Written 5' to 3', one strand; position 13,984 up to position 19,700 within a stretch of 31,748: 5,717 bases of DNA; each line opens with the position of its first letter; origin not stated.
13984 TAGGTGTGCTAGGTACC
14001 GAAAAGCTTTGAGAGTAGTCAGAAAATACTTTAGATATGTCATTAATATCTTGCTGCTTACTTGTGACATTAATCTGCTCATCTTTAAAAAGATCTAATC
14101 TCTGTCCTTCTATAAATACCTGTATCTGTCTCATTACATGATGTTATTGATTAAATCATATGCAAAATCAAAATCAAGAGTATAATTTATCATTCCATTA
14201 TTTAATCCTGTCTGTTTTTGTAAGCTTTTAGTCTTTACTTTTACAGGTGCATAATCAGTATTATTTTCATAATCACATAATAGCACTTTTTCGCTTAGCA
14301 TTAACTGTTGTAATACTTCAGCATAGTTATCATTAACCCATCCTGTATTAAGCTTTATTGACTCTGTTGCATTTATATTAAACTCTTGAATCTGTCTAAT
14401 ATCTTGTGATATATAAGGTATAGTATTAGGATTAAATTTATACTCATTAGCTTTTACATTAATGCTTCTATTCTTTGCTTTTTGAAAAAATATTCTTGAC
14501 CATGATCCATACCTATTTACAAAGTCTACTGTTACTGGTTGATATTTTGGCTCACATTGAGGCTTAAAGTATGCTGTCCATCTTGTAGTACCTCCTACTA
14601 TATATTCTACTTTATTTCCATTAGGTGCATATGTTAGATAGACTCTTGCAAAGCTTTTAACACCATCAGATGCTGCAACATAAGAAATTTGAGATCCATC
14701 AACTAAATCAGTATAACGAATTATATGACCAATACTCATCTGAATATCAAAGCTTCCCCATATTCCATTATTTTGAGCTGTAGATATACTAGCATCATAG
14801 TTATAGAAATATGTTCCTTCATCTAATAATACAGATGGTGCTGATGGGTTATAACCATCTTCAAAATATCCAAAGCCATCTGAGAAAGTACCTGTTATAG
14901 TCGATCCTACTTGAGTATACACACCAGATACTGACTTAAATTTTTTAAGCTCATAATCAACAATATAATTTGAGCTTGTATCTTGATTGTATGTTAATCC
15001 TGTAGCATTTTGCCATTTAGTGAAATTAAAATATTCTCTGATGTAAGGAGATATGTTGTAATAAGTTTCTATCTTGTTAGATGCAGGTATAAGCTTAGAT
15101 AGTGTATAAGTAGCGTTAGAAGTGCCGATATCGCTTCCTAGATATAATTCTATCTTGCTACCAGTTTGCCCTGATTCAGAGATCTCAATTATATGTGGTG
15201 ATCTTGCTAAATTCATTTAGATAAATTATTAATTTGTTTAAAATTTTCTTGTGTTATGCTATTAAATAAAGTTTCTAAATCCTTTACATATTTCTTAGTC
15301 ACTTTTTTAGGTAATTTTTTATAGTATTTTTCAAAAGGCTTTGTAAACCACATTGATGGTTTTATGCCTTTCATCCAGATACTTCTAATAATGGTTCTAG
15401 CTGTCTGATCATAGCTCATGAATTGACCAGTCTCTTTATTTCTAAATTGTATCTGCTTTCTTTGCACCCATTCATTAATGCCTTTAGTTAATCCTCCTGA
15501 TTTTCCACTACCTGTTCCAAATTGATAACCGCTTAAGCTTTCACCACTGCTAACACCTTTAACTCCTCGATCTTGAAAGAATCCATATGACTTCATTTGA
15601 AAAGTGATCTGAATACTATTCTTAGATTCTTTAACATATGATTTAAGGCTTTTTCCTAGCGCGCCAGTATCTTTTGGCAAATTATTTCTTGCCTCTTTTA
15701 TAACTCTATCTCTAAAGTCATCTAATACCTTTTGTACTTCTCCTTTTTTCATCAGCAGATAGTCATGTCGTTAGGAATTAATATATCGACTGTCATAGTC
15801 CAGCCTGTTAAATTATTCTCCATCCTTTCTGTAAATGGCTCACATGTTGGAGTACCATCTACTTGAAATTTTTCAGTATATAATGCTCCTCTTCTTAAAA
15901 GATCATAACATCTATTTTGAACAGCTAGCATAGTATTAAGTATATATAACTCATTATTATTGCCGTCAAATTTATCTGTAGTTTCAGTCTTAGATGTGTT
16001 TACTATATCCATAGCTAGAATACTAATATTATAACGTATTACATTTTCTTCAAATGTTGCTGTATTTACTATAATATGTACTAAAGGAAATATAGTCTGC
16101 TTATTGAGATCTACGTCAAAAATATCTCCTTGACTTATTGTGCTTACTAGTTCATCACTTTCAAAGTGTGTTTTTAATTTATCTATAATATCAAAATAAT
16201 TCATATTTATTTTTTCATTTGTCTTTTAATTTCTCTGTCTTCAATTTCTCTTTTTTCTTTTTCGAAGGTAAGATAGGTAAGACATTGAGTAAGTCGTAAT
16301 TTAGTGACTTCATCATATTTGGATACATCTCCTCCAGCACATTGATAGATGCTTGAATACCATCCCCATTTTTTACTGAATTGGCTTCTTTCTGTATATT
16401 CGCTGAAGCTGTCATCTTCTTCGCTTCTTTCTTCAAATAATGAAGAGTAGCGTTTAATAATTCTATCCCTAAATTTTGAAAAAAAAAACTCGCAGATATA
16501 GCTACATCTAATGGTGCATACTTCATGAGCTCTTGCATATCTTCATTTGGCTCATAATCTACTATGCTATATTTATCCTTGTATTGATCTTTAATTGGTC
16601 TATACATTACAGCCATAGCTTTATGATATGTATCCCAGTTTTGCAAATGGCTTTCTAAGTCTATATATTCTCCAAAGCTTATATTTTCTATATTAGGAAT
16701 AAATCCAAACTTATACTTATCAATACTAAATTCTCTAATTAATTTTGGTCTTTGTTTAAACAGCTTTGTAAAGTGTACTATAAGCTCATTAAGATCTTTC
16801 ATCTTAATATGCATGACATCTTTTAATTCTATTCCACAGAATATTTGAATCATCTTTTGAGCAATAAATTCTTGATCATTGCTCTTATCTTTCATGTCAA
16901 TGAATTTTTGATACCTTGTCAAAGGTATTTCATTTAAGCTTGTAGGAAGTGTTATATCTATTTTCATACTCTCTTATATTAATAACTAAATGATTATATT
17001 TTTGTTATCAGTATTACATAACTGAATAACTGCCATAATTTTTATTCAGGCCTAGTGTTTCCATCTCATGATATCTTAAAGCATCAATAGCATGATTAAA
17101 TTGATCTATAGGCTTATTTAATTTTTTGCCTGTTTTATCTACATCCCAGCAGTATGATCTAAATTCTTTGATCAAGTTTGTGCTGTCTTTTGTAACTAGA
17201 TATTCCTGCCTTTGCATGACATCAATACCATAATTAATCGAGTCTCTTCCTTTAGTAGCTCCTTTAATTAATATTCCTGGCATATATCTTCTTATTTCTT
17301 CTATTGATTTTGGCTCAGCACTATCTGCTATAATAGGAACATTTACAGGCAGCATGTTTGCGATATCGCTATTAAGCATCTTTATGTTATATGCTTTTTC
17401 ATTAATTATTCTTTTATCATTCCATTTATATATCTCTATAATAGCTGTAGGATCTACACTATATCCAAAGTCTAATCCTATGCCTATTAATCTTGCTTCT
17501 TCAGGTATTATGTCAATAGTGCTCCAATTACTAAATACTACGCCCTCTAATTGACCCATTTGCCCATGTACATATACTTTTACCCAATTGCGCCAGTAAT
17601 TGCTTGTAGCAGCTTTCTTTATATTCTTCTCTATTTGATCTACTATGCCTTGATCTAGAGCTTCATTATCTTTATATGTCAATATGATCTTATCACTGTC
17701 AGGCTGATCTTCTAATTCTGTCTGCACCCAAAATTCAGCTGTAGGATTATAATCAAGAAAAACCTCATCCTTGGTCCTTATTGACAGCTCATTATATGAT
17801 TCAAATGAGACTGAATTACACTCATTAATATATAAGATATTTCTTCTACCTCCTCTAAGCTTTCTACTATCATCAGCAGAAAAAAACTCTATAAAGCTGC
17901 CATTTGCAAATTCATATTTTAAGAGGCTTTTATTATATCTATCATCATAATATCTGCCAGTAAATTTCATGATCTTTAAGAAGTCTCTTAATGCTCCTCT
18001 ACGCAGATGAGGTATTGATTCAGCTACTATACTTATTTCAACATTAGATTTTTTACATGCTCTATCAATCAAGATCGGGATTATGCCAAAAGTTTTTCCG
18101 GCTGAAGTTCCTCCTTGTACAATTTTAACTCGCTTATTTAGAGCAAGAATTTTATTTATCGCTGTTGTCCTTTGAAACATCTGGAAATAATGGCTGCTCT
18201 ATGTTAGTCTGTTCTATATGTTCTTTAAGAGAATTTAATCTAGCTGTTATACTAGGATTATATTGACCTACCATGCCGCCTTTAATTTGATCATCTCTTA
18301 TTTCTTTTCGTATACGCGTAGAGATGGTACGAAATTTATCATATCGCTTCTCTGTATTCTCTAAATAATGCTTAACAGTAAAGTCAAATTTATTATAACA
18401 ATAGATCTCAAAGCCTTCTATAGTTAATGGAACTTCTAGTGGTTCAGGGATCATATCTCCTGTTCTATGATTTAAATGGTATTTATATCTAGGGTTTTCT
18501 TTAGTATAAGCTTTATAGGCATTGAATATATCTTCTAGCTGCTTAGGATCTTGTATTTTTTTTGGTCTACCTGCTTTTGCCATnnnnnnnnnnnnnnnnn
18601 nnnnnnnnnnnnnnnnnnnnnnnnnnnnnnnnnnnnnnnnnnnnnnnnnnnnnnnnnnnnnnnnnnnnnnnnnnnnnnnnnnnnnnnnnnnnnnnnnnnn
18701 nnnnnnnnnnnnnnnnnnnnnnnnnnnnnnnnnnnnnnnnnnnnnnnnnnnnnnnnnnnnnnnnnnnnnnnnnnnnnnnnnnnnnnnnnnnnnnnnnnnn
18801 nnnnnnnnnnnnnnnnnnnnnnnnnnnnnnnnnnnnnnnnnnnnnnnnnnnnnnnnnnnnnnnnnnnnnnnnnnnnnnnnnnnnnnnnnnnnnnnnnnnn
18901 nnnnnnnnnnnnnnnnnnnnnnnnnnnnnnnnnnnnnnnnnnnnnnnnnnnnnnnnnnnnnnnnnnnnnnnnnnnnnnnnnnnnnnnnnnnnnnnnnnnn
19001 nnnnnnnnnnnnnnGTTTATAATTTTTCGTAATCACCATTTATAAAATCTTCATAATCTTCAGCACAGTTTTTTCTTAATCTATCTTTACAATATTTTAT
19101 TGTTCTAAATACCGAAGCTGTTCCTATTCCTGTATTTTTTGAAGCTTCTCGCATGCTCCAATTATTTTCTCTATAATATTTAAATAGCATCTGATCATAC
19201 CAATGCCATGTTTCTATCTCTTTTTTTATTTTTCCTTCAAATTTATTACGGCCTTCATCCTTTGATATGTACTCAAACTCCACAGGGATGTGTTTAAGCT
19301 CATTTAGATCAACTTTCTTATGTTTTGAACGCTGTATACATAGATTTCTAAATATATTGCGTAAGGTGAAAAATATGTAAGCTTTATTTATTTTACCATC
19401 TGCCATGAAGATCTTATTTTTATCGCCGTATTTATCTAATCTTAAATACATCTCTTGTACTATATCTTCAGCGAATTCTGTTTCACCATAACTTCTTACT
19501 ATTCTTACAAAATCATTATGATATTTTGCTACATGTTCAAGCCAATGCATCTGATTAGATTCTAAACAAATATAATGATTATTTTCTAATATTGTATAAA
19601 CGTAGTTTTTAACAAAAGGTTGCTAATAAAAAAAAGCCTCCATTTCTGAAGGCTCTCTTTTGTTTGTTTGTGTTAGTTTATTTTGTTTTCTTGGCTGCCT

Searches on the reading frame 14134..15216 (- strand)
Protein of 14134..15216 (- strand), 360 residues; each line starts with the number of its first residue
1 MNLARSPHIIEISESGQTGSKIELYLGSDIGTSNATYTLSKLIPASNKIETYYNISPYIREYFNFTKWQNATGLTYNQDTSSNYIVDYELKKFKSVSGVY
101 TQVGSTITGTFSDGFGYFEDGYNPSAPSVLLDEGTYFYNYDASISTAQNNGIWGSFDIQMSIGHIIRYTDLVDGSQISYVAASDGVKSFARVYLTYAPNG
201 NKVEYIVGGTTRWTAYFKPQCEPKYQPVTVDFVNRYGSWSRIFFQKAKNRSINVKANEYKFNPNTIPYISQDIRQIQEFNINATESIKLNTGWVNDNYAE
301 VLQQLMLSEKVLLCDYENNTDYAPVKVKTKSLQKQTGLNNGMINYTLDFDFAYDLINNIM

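Call 36: search_protein_families(library=phrogs, proteins=[window:14134-15216:-], max_evalue=0.001)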
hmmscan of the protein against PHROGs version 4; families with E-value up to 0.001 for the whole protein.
window:14134-15216:- (360 aa): 1 family
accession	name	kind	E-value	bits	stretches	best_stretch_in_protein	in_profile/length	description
phrog_35281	-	unknown function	1.3e-11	45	1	216-358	336-473/474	-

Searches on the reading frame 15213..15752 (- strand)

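Call 36: search_protein_families(library=phrogs, proteins=[window:15213-15752:-], max_evalue=0.001)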
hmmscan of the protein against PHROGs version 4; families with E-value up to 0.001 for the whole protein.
window:15213-15752:- (179 aa): 2 families
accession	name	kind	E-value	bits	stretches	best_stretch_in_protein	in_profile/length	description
phrog_29822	-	unknown function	1.2e-15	59.4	1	5-159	2-156/162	-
phrog_5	-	connector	0.00056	20.8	1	8-155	121-205/239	tail completion or Neck1 protein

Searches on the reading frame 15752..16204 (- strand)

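Call 36: search_protein_families(library=phrogs, proteins=[window:15752-16204:-], max_evalue=0.001)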
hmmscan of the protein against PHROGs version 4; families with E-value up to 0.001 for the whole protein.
window:15752-16204:- (150 aa): 1 family
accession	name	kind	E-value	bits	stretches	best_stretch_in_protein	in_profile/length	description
phrog_30964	-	unknown function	8e-12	46.5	1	3-146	4-133/138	-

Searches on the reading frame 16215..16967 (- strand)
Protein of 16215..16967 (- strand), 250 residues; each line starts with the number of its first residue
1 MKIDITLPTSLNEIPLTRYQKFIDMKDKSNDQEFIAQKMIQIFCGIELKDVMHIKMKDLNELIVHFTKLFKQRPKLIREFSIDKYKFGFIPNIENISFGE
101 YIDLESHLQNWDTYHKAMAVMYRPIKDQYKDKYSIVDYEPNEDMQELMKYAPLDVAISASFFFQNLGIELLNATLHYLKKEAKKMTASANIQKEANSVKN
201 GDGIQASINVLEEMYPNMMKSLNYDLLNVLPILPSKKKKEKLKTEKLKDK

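Call 37: search_protein_families(library=phrogs, proteins=[window:16215-16967:-], max_evalue=0.001)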
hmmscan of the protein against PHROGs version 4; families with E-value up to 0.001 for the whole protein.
window:16215-16967:- (250 aa): 1 family
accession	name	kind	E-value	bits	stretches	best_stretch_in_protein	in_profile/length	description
phrog_32199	-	unknown function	5.4e-17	63.5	1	4-170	2-157/175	-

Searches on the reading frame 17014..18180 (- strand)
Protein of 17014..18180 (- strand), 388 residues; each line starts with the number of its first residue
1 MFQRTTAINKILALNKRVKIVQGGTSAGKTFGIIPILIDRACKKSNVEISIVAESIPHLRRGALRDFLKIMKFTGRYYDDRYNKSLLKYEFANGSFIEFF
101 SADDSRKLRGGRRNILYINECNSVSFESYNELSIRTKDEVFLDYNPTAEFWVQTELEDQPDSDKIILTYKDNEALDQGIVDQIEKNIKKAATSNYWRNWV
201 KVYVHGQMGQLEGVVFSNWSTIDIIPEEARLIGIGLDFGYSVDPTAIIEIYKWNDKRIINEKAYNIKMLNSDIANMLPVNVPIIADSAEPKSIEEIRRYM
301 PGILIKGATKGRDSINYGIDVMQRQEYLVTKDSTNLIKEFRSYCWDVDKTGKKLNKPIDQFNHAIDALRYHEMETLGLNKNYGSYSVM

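Call 37: search_protein_families(library=phrogs, proteins=[window:17014-18180:-], max_evalue=0.001)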
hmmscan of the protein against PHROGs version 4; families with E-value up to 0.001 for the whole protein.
window:17014-18180:- (388 aa): 6 families
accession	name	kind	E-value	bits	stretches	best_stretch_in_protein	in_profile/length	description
phrog_5653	-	head and packaging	1e-34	121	1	207-376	2-181/199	terminase large subunit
phrog_2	-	head and packaging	5.3e-32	112.5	1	12-370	274-587/807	terminase large subunit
phrog_6672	-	head and packaging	7.4e-28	97.9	1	254-371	4-125/145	terminase large subunit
phrog_3717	-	head and packaging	2.5e-12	47.8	1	9-249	16-269/277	terminase large subunit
phrog_10250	-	head and packaging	9.5e-08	33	1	312-371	152-211/228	terminase large subunit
phrog_18557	-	head and packaging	7.2e-07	30.2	1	306-374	2-72/88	terminase large subunit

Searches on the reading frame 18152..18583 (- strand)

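Call 37: search_protein_families(library=phrogs, proteins=[window:18152-18583:-], max_evalue=0.001)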
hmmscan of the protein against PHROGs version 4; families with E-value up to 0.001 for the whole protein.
window:18152-18583:- (143 aa): 1 family
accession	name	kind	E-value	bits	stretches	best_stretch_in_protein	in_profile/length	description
phrog_606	-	head and packaging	6.3e-10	40.3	1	2-125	17-136/167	terminase small subunit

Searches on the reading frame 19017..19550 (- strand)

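Call 37: search_protein_families(library=phrogs, proteins=[window:19017-19550:-], max_evalue=0.001)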
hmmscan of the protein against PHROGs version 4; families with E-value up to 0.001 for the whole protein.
window:19017-19550:- (177 aa): 1 family
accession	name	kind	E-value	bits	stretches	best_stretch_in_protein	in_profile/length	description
phrog_1740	-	transcription regulation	1e-06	28.5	1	7-161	62-215/567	RNA polymerase sigma factor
